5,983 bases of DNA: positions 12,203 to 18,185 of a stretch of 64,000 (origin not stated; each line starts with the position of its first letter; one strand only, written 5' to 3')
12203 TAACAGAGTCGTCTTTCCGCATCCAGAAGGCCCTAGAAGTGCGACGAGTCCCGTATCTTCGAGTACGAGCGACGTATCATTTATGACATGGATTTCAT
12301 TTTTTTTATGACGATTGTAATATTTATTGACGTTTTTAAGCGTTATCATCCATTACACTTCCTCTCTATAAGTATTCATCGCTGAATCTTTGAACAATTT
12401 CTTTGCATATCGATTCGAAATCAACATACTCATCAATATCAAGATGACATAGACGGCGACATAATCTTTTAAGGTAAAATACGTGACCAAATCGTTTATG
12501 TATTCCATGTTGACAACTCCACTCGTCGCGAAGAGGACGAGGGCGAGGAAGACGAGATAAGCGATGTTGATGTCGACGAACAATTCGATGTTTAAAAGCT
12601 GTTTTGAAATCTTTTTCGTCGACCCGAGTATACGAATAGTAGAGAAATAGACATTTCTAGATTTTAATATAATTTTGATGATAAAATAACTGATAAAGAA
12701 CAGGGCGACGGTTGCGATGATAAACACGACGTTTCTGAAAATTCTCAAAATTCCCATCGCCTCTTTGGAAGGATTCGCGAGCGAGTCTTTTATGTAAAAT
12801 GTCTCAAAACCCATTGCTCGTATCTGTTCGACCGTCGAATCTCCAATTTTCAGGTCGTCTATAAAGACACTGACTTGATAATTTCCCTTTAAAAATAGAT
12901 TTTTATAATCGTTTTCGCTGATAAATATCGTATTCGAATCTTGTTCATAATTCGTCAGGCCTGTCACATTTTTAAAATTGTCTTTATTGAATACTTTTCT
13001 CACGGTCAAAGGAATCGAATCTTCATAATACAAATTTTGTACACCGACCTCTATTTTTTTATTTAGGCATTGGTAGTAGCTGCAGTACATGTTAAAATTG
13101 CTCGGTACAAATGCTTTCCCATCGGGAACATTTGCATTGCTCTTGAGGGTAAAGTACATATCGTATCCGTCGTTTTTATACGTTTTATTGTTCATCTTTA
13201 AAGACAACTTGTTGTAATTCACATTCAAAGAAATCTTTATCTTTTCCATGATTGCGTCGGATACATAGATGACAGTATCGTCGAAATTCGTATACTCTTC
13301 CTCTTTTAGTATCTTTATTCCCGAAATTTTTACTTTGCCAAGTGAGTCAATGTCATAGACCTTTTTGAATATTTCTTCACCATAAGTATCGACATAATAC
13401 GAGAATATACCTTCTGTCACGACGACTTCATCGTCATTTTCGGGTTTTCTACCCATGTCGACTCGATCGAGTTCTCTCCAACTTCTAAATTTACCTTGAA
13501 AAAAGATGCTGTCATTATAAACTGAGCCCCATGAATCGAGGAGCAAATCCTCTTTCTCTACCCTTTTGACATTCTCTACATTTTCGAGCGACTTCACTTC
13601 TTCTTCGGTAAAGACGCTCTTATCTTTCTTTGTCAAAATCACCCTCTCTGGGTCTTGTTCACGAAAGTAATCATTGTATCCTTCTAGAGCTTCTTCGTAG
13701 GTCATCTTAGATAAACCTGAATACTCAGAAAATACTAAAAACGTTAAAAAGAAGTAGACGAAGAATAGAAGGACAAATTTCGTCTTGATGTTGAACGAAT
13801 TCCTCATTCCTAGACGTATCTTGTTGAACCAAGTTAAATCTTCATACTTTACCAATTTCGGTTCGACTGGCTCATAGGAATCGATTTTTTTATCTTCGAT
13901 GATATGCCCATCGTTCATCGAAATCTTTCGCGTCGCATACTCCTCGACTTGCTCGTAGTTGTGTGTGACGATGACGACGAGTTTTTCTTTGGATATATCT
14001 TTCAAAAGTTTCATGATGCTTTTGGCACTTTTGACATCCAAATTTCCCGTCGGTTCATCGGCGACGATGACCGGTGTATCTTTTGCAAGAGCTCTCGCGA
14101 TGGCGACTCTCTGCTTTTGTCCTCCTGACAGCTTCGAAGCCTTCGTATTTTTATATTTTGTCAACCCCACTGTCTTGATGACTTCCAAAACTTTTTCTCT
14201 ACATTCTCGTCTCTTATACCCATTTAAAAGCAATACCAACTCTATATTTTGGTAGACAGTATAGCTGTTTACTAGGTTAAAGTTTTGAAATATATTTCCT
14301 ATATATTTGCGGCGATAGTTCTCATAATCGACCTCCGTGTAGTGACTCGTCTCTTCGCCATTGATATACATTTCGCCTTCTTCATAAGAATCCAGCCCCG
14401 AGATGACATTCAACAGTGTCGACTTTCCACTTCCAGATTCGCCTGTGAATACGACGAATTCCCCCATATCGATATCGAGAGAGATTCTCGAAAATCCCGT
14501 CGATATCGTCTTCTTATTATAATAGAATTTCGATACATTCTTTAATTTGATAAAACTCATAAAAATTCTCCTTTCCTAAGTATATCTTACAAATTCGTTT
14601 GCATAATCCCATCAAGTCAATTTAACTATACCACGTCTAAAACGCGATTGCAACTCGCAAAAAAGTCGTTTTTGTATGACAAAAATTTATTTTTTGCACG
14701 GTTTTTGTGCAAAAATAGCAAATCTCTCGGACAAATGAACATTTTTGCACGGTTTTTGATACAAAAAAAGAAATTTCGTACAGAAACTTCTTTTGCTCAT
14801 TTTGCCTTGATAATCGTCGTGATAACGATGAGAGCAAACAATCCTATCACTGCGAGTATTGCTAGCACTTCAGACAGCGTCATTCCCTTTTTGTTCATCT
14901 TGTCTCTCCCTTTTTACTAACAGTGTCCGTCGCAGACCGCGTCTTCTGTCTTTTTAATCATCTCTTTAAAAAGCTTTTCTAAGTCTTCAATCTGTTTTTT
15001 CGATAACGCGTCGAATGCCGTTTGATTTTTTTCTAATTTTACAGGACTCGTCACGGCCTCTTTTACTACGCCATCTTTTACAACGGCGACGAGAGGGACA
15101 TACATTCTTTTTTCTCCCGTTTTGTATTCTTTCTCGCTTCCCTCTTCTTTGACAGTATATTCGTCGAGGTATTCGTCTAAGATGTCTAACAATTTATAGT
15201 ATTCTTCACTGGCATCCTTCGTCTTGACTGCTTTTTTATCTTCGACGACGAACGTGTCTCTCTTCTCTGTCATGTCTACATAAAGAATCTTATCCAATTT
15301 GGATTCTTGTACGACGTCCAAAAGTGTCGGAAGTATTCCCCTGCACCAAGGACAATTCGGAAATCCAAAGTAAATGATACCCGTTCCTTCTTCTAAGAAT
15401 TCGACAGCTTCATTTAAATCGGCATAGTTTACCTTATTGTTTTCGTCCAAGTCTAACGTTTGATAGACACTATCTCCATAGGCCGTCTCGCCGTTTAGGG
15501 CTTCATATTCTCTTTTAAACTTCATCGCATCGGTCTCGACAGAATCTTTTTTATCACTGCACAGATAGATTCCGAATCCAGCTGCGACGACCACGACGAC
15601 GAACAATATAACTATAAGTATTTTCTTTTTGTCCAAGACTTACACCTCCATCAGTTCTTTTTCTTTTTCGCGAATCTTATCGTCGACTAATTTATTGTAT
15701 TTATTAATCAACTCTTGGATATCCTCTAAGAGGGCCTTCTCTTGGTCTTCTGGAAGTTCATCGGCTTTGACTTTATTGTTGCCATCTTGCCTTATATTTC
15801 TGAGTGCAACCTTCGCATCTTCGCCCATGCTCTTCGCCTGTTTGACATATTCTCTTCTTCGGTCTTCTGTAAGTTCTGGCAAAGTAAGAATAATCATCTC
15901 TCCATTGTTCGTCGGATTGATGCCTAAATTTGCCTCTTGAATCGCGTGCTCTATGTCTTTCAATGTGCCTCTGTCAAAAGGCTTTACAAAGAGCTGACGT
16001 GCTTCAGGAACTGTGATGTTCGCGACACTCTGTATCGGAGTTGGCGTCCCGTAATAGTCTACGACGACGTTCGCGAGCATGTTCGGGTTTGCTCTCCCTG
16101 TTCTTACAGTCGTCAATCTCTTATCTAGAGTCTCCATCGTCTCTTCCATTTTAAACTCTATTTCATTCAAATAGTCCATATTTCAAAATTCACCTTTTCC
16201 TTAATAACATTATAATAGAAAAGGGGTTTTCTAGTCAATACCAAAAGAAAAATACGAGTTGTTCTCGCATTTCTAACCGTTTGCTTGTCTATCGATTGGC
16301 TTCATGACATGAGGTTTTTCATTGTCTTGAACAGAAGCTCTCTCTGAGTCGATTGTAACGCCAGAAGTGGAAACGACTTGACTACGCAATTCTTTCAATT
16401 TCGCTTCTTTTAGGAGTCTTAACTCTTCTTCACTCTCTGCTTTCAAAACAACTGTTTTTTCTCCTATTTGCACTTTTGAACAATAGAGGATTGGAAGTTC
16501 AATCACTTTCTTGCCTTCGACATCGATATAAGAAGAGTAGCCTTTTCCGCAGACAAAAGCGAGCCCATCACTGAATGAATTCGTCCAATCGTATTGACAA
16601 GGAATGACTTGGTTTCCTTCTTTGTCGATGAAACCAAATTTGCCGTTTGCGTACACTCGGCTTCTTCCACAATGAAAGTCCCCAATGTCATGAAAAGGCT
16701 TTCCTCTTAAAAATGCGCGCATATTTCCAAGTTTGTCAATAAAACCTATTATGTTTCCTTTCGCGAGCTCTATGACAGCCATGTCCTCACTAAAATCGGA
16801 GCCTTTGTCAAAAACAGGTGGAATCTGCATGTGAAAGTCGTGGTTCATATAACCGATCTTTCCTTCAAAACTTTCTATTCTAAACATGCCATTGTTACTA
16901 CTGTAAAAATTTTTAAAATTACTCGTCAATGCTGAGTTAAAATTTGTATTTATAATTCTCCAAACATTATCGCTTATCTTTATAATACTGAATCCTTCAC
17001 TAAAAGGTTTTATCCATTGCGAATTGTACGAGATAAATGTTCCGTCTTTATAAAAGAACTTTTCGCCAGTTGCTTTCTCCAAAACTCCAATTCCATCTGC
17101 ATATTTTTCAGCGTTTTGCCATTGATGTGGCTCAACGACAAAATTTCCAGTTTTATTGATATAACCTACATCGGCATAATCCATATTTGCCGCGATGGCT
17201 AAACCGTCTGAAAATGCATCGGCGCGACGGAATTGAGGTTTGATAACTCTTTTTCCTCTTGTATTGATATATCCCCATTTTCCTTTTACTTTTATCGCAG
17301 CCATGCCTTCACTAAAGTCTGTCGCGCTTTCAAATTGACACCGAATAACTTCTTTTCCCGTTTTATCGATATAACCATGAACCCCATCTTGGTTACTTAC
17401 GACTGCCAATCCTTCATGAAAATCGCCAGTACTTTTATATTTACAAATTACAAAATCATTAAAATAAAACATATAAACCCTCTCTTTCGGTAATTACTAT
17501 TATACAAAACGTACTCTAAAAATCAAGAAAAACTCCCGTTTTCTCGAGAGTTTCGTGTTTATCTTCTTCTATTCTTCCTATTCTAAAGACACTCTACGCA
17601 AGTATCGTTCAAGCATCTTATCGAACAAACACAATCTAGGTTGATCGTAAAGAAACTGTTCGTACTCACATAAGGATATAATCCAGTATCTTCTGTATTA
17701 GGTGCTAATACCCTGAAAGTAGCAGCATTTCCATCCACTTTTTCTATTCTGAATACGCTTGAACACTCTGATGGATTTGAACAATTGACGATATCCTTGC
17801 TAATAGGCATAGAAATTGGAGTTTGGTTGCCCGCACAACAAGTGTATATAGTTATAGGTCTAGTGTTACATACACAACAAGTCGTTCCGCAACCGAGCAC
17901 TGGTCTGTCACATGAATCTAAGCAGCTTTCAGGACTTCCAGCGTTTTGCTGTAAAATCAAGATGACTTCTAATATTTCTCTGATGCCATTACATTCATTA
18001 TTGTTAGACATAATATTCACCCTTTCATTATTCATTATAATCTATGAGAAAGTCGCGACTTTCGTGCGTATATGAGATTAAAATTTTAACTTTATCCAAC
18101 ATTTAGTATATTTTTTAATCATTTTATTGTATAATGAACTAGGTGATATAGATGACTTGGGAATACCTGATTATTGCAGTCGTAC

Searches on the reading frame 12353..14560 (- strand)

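Call 5: search_protein_families(library=pfam, proteins=[window:12353-14560:-], max_evalue=0.01)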
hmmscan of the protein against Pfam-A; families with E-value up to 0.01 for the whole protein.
window:12353-14560:- (735 aa): 7 families
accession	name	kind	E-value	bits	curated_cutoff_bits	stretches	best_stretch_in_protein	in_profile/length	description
PF00005.33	ABC_tran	-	4.9e-34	118.3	25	1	24-171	2-136/137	ABC transporter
PF02463.25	SMC_N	-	1.2e-07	31.8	40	1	34-208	25-205/220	RecF/RecN/SMC N terminal domain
PF13304.12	AAA_21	-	9.7e-07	29.6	27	0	132-202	226-300/304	AAA domain, putative AbiEii toxin, Type IV TA system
PF03193.22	RsgA_GTPase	-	0.00021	21.6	30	1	20-64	94-137/174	RsgA GTPase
PF13555.12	AAA_29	-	0.00033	20.8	27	1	23-51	12-40/61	P-loop containing region of AAA domain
PF03266.21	NTPase_1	-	0.0025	18.1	23.9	0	36-54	2-20/168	NTPase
PF13401.12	AAA_22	-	0.0036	18.1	27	0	35-195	7-116/130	AAA domain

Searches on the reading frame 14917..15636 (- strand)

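Call 5: search_protein_families(library=pfam, proteins=[window:14917-15636:-], max_evalue=0.01)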
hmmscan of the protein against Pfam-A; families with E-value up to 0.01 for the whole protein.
window:14917-15636:- (239 aa): 2 families
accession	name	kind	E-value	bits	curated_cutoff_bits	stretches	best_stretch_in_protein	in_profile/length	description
PF13207.12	AAA_17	-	0.0037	18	27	0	75-125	62-113/136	AAA domain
PF14055.11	NVEALA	-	0.0078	16.4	27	0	4-33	1-30/62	NVEALA protein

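Call 10: search_protein_families(library=ncbifam, proteins=[window:14917-15636:-], max_evalue=0.01)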
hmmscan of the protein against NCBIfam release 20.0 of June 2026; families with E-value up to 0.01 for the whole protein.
window:14917-15636:- (239 aa): 1 family
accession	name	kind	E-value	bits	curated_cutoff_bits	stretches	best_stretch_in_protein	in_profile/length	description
TIGR01295.2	PedC_BrcD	equivalog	4.5e-05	23.4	120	1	85-132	57-103/152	PedC/BrcD family bacteriocin maturation disulfide isomerase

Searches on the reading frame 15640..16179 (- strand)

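Call 5: search_protein_families(library=pfam, proteins=[window:15640-16179:-], max_evalue=0.01)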
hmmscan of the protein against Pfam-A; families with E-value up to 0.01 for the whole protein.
window:15640-16179:- (179 aa): 1 family
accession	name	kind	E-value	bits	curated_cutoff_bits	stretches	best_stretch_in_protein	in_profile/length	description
PF01765.24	RRF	-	4e-60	202.8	29.7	1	19-177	2-164/164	Ribosome recycling factor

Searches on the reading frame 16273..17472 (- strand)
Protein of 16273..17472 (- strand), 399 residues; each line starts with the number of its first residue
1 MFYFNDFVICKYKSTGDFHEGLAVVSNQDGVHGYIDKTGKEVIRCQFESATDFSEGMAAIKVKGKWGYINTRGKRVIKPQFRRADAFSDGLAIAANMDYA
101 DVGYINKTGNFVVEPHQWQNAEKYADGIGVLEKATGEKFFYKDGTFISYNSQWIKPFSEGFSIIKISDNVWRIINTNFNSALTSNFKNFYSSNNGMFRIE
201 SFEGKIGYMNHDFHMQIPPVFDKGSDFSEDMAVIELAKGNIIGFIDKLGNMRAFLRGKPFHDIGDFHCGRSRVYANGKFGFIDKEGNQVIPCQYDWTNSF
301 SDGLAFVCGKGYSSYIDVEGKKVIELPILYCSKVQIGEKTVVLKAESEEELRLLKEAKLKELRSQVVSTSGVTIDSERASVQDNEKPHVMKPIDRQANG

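Call 5: search_protein_families(library=pfam, proteins=[window:16273-17472:-], max_evalue=0.01)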
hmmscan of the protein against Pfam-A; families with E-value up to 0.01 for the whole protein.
window:16273-17472:- (399 aa): 1 family
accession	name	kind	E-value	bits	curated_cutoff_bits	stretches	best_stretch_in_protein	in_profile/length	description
PF14903.11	WG_beta_rep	-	1.2e-55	185.6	25.6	5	33-66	2-35/35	WG containing repeat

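Call 10: search_protein_families(library=ncbifam, proteins=[window:16273-17472:-], max_evalue=0.01)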
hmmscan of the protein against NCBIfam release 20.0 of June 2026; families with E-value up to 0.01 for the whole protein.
window:16273-17472:- (399 aa): 0 families

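Call 93: search_protein_families(library=ncbifam, proteins=[window:16273-17472:-], max_evalue=0.001)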
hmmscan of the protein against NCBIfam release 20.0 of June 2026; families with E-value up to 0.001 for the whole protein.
window:16273-17472:- (399 aa): 0 families

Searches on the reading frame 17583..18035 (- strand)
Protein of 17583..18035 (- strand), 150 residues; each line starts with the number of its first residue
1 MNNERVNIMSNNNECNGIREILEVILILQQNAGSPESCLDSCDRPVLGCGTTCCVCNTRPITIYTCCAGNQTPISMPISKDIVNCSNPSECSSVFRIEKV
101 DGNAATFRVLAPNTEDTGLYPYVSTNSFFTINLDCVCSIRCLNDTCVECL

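Call 5: search_protein_families(library=pfam, proteins=[window:17583-18035:-], max_evalue=0.01)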
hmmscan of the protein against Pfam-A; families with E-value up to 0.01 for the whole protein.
window:17583-18035:- (150 aa): 1 family
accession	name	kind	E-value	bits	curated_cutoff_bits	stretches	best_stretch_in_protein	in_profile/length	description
PF10612.14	Spore-coat_CotZ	-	2.8e-10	41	24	1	11-116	6-110/159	Spore coat protein Z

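Call 10: search_protein_families(library=ncbifam, proteins=[window:17583-18035:-], max_evalue=0.01)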
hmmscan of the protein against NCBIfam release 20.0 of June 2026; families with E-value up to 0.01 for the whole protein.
window:17583-18035:- (150 aa): 0 families

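Call 93: search_protein_families(library=ncbifam, proteins=[window:17583-18035:-], max_evalue=0.001)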
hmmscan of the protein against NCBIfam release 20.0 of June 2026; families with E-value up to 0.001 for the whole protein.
window:17583-18035:- (150 aa): 0 families
